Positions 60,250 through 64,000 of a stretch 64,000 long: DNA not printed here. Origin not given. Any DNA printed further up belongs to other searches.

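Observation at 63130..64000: C-terminal papain-like cysteine-peptidase-like domain of the giant protein is compositionally foreign (~42% GC)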

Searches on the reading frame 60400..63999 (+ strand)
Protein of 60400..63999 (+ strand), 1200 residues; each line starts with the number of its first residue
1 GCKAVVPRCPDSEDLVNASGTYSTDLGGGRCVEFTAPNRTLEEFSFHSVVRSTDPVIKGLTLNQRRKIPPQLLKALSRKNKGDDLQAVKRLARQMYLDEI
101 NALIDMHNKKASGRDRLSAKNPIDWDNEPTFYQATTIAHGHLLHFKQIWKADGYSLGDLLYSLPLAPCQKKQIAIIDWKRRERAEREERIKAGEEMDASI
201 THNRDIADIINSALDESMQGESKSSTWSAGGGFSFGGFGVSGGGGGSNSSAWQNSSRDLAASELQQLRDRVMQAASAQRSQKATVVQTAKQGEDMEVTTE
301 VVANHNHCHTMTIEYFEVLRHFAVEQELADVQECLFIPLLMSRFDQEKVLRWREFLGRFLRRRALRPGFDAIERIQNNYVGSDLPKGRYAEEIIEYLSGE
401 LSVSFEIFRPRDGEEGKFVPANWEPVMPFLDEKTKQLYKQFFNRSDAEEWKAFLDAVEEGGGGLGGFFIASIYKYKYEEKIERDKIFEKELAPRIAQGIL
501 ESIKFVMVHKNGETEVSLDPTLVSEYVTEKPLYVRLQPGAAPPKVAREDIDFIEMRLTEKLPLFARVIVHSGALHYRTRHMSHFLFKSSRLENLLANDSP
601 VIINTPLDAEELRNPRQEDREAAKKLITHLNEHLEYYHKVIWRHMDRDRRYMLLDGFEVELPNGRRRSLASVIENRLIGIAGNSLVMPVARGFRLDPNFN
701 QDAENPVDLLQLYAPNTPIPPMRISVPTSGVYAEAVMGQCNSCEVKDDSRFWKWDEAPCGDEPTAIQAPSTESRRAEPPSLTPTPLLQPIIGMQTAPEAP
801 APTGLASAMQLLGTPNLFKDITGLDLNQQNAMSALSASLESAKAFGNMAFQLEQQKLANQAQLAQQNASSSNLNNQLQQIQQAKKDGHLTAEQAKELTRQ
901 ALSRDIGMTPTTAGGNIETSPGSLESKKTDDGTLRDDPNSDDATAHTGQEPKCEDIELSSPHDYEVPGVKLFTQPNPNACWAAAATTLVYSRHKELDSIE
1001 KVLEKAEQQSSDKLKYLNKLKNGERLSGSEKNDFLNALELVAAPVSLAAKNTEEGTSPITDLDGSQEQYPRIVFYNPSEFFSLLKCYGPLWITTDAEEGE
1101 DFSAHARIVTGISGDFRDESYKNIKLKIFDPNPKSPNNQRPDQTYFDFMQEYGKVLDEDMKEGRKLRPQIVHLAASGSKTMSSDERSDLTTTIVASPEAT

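Call 57: predict_structure(alignment_id=A2)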
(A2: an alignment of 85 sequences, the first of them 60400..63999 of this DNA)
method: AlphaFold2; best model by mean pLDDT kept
length: 1200 residues; sequences in the alignment: 85
mean_pLDDT: 72.0   pTM: 0.52
mean pLDDT of the five models: 72.0, 71.9, 70.9, 70.3, 69.0
residues with pLDDT >= 90: 340; 70-90: 334; 50-70: 270; < 50: 256
segments of 3 or more residues with pLDDT < 50: 1-7, 18-34, 61-65, 79-81, 110-112, 128-130, 182-187, 189-191, 213-217, 222-225, 227-257, 276-291, 773-802, 815-817, 909-961, 1046-1071, 1176-1200
pLDDT, mean of each block of 10 residues (from residue 1): 42 52 42 59 89 75 51 59 64 74 61 66 62 73 93 83 80 68 48 59 55 48 46 41 43 49 56 51 42 64 75 81 91 92 92 96 97 97 95 98 96 86 92 86 67 69 58 74 91 96 97 97 96 97 97 97 94 98 97 95 97 97 98 94 90 86 87 94 93 84 81 87 80 70 54 61 61 46 42 42 53 51 57 63 61 64 63 81 88 86 66 39 34 31 30 42 79 86 92 91 91 84 85 87 55 40 45 69 86 64 72 76 86 76 82 69 66 59 37 29
secondary structure, 60 per line:
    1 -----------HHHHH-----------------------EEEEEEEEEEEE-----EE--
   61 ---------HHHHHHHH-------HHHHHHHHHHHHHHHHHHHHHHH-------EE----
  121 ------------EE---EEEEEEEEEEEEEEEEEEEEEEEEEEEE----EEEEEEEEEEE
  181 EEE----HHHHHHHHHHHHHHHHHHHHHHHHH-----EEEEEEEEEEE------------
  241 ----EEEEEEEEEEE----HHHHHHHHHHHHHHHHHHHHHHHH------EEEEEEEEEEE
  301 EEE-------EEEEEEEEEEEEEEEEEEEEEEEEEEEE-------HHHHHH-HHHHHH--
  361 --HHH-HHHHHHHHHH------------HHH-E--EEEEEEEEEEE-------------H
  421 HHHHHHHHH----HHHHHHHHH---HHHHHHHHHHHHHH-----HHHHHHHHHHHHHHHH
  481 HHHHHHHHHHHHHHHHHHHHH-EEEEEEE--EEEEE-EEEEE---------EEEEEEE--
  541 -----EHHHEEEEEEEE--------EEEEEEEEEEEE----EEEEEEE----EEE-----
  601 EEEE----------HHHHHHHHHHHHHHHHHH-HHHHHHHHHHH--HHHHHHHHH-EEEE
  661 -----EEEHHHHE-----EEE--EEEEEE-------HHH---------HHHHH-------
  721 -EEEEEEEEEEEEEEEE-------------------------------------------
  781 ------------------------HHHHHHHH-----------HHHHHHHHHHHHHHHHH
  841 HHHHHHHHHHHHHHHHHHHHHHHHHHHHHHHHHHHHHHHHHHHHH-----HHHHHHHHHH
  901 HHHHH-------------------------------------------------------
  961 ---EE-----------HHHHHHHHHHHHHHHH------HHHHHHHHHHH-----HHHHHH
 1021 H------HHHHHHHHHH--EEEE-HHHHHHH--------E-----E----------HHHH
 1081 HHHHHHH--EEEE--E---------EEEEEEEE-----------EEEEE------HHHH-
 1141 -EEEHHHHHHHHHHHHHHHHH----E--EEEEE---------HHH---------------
elements in order (helices of 4 or more, strands of 3 or more residues): H12-16 E40-51 H70-77 H85-107 E138-165 E170-183 H188-212 E218-228 E245-255 H260-283 E290-303 E311-338 H346-351 H353-358 H367-376 E396-406 H420-429 H434-442 H446-459 H465-501 E503-509 E512-516 E518-522 E532-538 E550-557 E566-577 E582-588 E593-595 E601-604 H615-632 H634-644 H647-655 E657-660 E666-668 H669-672 E679-681 E684-689 H709-713 E722-737 H805-812 H824-885 H891-905 H977-992 H999-1009 H1015-1021 H1028-1037 E1040-1043 H1045-1051 H1077-1087 E1090-1093 E1106-1113 E1125-1129 H1136-1139 E1142-1144 H1145-1161 E1169-1173

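Call 60: fold_search(model_id=the predicted structure, library=pdb)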
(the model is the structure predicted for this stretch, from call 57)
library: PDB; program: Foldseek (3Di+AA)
matches with E <= 10: 172; with E <= 0.001: 0
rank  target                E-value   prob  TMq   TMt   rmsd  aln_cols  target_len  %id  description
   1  9fnq_A                5.6e-03  0.33  0.03  0.08  24.9       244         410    7  Aerolysin double mutant K238A/K244A in styrene-maleic acid lipid particles (released 2025-02-12)
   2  9gxj_A                1.1e-02  0.41  0.04  0.10  26.2       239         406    6  Aerolysin E254A/E258A in styrene-maleic acid lipid particles (released 2025-10-08)
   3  9ign_H                1.4e-02  0.25  0.03  0.08  25.0       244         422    7  Aerolysin E254A/E258A in styrene-maleic acid lipid particles (released 2025-11-26)
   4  9fm6_A                2.0e-02  0.30  0.05  0.11  24.8       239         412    9  Aerolysin Wildtype in styrene-maleic acid lipid particles (released 2025-02-12)
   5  9fnp_A                2.1e-02  0.33  0.04  0.10  25.1       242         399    5  Aerolysin mutant K238A in styrene-maleic acid lipid particles (released 2025-02-12)
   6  2ppl                  4.2e-02  0.92  0.06  0.14   6.8       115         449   13  Human Pancreatic lipase-related protein 1 (released 2007-06-05)
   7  1rp1                  4.4e-02  0.93  0.06  0.14   6.7       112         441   14  DOG PANCREATIC LIPASE RELATED PROTEIN 1 (released 1998-06-17)
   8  4tw1_K                4.4e-02  0.08  0.03  0.10  35.1       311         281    7  Crystal structure of the octameric pore complex of the Staphylococcus aureus Bi-component Toxin LukGH (released 2014-11-12)
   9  6psn_A                5.4e-02  0.16  0.03  0.06  43.2       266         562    8  Anthrax toxin protective antigen channels bound to lethal factor (released 2020-03-04)
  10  5jzt_A                6.7e-02  0.20  0.04  0.09  26.6       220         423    8  Cryo-EM structure of aerolysin pore in LMNG micelle (released 2016-07-13)
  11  1olp_A                8.3e-02  0.97  0.07  0.20   4.5       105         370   11  Alpha Toxin from Clostridium Absonum (released 2003-10-23)
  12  5jzh_A                8.3e-02  0.07  0.03  0.07  47.0       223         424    9  Cryo-EM structure of aerolysin prepore (released 2016-07-13)
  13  6rb9_A                9.2e-02  0.25  0.04  0.13  25.9       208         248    7  The pore structure of Clostridium perfringens epsilon toxin (released 2019-06-19)
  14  9rsu_A                1.1e-01  0.08  0.03  0.11  33.1       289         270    7  NetF pore structure (released 2026-02-18)
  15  3j9c                  1.1e-01  0.09  0.02  0.05  30.2       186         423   10  CryoEM single particle reconstruction of anthrax toxin protective antigen pore at 2.9 Angstrom resolution (released 2015-03-11)
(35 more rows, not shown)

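Call 115: fold_search(model_id=the predicted structure, library=viral)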
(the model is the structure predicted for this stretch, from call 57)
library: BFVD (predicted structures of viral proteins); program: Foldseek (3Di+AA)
matches with E <= 10: 95; with E <= 0.001: 1
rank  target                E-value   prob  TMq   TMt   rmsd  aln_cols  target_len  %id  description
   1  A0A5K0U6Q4            4.5e-06  1.00  0.08  0.13  40.2       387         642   16  Uncharacterized protein [Yasminevirus sp. GU-2018]
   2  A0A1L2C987            1.2e-01  0.30  0.04  0.28  13.5       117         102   11  Uncharacterized protein [Pseudomonas phage ZC03]
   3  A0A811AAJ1            2.2e-01  0.54  0.05  0.39   5.1        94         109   11  (no name in the UniProt tables at hand)
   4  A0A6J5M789            4.4e-01  0.01  0.04  0.06  31.6       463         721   13  Uncharacterized protein [uncultured Caudovirales phage]
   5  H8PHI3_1              7.5e-01  0.02  0.04  0.04  48.1       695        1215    9  Replicase polyprotein 1a [Fathead minnow nidovirus]
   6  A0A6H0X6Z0            9.7e-01  0.12  0.03  0.18  37.8       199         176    5  (no name in the UniProt tables at hand)
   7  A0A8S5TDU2            1.3e+00  0.51  0.06  0.12  12.1       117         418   20  Uncharacterized protein [Podoviridae sp. ctzXp5]
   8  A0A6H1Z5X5            1.5e+00  0.08  0.04  0.22  10.4        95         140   12  (no name in the UniProt tables at hand)
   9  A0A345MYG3            1.7e+00  0.63  0.06  0.16   8.6       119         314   18  (no name in the UniProt tables at hand)
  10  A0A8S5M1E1            1.7e+00  0.41  0.05  0.13  13.2       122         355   20  Uncharacterized protein [Podoviridae sp. ctIi96]
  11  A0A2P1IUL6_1          1.7e+00  0.01  0.03  0.06  47.5       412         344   10  Genome polyprotein (Fragment) [Yellow fever virus]
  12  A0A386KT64            1.7e+00  0.38  0.04  0.05  14.1       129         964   17  Tail length tape-measure protein [Caulobacter phage Kronos]
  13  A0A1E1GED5            1.8e+00  0.02  0.02  0.12  28.1       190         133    7  (no name in the UniProt tables at hand)
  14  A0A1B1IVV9            1.8e+00  0.02  0.04  0.08  20.6       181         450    8  (no name in the UniProt tables at hand)
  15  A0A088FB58            2.0e+00  0.80  0.07  0.11   5.4       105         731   21  (no name in the UniProt tables at hand)
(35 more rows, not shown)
